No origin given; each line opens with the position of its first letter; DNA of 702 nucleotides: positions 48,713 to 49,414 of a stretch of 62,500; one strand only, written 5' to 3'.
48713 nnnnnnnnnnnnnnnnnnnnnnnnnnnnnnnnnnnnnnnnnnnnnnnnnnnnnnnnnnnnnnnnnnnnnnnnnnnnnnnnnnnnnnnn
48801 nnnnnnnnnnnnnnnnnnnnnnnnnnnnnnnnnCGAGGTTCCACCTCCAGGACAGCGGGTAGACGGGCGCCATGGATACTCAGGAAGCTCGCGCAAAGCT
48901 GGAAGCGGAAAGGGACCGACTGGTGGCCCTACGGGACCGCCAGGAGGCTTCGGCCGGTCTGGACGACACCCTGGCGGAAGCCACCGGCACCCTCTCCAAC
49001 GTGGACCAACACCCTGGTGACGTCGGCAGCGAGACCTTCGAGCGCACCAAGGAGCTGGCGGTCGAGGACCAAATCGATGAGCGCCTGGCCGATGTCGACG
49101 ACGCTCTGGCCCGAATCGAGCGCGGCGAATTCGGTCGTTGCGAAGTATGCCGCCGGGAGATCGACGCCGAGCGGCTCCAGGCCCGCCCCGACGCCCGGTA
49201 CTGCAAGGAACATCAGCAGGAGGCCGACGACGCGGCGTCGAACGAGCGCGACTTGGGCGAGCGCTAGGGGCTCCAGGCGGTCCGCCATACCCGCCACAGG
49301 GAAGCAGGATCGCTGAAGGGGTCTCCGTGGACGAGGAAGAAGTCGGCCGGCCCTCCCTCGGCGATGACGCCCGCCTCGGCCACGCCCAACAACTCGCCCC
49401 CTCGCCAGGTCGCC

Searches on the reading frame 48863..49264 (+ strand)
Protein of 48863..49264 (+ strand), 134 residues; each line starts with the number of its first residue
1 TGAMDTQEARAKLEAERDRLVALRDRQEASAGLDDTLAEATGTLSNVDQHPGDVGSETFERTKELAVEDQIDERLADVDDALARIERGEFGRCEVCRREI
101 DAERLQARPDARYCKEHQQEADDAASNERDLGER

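Call 35: search_protein_families(library=pfam, proteins=[window:48863-49264:+], max_evalue=0.00001)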
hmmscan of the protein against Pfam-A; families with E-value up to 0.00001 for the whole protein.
window:48863-49264:+ (134 aa): 1 family
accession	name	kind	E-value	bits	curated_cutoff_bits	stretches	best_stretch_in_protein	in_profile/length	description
PF01258.23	zf-dskA_traR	-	1.5e-08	34.9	24.9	1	88-116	1-29/36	Prokaryotic dksA/traR C4-type zinc finger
